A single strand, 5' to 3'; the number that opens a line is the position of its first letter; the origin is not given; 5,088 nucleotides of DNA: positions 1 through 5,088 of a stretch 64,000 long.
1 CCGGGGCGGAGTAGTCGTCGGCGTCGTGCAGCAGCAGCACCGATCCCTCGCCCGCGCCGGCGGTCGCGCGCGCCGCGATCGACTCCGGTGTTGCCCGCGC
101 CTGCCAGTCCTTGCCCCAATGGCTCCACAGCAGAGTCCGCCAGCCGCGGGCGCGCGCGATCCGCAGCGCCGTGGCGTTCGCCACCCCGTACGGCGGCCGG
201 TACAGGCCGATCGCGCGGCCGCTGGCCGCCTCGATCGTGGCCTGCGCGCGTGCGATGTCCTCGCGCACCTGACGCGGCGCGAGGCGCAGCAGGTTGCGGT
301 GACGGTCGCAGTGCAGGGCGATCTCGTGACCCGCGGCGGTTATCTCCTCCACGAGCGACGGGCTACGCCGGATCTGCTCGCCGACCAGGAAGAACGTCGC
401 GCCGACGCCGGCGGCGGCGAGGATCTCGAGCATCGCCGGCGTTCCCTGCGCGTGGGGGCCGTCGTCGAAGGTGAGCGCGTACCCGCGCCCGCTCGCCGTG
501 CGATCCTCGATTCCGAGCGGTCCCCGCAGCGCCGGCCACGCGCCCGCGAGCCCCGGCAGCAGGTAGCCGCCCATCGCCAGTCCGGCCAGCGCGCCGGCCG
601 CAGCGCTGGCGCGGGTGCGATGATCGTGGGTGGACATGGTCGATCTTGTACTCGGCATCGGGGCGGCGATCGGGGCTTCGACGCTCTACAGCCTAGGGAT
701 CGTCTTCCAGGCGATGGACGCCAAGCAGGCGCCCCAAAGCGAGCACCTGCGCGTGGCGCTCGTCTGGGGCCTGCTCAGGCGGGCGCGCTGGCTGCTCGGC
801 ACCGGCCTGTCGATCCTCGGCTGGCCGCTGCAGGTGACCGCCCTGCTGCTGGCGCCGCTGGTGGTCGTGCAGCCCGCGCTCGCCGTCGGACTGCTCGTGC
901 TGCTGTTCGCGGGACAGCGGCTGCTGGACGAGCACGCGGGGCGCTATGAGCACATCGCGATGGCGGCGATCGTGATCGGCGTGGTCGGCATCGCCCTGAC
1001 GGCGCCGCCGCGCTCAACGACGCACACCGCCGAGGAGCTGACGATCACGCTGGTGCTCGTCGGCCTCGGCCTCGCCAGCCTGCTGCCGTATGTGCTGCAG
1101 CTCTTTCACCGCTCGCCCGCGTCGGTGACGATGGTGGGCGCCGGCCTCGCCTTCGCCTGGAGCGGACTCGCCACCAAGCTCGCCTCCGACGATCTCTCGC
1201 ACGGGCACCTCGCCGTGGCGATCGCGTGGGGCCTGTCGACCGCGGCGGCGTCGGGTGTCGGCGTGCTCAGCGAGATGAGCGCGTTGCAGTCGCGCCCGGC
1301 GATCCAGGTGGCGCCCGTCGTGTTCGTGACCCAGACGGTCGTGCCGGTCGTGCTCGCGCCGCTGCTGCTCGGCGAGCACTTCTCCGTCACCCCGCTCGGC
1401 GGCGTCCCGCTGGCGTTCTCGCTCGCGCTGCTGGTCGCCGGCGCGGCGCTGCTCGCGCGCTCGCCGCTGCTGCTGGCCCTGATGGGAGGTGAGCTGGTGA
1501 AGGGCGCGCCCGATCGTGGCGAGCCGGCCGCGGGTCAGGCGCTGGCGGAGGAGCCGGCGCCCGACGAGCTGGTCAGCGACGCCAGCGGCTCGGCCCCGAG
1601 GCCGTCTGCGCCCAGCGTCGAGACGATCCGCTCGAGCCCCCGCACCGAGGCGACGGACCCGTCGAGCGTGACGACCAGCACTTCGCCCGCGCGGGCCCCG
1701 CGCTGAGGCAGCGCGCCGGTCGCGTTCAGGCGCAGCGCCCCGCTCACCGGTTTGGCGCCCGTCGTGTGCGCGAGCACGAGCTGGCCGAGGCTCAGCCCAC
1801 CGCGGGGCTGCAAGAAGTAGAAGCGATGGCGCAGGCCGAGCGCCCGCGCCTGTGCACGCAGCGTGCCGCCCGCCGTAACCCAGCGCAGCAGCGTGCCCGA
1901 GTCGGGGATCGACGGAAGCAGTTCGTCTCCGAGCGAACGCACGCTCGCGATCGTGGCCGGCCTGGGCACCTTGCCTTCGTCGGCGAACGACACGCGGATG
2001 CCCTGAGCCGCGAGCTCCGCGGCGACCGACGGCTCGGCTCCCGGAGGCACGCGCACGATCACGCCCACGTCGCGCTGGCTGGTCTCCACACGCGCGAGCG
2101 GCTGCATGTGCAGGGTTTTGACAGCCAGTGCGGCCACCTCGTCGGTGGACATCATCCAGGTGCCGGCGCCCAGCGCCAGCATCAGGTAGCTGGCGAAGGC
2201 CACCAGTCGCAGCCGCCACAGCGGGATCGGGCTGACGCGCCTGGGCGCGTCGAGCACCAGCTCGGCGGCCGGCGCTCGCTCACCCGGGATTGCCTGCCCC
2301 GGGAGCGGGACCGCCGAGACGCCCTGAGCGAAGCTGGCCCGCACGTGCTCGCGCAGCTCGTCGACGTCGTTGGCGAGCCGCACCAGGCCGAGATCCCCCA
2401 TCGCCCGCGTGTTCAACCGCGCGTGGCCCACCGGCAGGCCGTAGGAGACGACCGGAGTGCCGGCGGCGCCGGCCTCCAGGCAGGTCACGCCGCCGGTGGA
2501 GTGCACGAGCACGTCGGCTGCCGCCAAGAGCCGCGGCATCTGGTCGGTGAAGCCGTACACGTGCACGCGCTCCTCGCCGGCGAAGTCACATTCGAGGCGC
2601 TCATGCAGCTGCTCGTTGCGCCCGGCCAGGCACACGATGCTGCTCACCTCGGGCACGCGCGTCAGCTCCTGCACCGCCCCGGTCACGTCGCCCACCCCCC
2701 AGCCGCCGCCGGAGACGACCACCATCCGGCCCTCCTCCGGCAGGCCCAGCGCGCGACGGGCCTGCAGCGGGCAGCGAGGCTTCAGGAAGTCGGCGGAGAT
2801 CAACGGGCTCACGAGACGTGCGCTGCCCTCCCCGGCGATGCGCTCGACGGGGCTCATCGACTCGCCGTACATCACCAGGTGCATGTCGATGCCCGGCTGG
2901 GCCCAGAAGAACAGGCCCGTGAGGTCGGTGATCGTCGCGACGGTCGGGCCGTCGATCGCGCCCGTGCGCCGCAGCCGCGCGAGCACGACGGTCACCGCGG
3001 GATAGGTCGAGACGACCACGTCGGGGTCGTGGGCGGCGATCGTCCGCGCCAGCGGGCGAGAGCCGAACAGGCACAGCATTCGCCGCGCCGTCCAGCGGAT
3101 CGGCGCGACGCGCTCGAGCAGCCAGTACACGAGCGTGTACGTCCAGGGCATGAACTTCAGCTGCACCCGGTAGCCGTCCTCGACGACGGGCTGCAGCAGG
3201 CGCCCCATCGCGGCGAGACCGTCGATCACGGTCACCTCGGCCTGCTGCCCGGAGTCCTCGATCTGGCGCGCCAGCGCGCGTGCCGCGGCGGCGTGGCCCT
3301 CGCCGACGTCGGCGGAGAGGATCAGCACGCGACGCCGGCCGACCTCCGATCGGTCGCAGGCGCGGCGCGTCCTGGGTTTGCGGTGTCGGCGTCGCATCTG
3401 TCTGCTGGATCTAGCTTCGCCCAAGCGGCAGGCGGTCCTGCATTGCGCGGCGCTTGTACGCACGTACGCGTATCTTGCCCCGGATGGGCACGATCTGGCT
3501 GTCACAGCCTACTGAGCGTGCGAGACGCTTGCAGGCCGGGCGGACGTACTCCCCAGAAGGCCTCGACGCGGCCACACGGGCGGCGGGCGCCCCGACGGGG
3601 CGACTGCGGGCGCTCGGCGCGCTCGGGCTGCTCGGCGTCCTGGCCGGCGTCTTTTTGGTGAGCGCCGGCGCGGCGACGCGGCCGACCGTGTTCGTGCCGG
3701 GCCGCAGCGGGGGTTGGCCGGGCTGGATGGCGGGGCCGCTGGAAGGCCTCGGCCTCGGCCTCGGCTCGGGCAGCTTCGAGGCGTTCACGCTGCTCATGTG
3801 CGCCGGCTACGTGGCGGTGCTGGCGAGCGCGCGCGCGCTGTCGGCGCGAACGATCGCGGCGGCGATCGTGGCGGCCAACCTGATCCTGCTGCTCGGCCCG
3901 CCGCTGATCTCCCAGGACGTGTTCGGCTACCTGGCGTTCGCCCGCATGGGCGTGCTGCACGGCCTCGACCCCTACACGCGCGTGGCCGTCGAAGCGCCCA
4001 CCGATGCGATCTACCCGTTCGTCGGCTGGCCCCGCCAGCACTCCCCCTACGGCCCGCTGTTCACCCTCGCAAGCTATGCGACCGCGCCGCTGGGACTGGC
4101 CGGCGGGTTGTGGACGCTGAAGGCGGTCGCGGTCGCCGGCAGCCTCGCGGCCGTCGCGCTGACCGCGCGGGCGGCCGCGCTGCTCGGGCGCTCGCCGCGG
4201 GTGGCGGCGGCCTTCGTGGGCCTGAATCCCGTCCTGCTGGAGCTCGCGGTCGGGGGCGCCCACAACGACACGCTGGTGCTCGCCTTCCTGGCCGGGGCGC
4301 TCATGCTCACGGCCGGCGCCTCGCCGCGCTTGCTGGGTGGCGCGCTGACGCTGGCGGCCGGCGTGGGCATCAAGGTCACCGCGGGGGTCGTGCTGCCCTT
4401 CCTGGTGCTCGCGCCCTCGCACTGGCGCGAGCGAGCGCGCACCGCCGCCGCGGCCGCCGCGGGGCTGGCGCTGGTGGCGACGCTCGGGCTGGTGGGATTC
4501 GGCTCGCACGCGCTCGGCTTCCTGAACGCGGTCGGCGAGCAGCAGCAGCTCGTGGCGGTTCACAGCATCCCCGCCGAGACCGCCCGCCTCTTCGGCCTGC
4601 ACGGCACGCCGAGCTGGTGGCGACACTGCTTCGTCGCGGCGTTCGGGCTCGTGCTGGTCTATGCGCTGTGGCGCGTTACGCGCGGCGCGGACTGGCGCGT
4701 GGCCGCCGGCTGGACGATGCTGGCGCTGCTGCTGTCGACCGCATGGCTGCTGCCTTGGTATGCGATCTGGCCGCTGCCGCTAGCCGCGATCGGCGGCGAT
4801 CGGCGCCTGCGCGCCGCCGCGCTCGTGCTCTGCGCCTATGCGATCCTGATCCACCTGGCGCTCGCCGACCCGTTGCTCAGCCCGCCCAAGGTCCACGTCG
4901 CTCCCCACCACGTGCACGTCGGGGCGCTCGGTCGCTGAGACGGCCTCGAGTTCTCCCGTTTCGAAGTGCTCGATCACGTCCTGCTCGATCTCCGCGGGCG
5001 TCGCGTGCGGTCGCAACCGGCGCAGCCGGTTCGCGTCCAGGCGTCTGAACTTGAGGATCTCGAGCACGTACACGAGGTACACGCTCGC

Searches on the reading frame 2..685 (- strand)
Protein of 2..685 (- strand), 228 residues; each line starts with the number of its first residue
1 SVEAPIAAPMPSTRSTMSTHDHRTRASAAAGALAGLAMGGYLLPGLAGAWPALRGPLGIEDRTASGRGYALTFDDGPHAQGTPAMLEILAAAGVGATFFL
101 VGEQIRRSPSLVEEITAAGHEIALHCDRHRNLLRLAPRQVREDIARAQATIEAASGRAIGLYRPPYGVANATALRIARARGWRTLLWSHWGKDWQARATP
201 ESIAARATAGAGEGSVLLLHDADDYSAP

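Call 19: search_protein_families(library=pfam, proteins=[window:2-685:-], max_evalue=0.00001)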
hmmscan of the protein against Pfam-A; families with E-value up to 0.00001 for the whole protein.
window:2-685:- (228 aa): 1 family
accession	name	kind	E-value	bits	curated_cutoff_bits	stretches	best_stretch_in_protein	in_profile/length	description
PF01522.26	Polysacc_deac_1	-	1.1e-31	109.8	23.1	1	64-183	4-122/124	Polysaccharide deacetylase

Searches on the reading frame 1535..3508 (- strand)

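Call 19: search_protein_families(library=pfam, proteins=[window:1535-3508:-], max_evalue=0.00001)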
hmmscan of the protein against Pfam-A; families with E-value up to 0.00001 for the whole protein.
window:1535-3508:- (657 aa): 3 families
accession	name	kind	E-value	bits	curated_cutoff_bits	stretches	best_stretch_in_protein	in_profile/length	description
PF06925.17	MGDG_synth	-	1e-15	58.7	25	1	72-214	1-145/169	Monogalactosyldiacylglycerol (MGDG) synthase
PF13692.12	Glyco_trans_1_4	-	9.3e-10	39.4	27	1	290-389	34-136/142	Glycosyl transferases group 1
PF00534.26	Glycos_transf_1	-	1.8e-07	31.3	26.4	1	292-366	50-131/172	Glycosyl transferases group 1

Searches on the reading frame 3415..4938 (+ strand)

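Call 19: search_protein_families(library=pfam, proteins=[window:3415-4938:+], max_evalue=0.00001)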
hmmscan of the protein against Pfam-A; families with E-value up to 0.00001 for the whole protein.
window:3415-4938:+ (507 aa): 1 family
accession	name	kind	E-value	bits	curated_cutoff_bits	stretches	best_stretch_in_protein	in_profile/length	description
PF09594.16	GT87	-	6.8e-08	33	25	1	212-441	3-236/237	Glycosyltransferase family 87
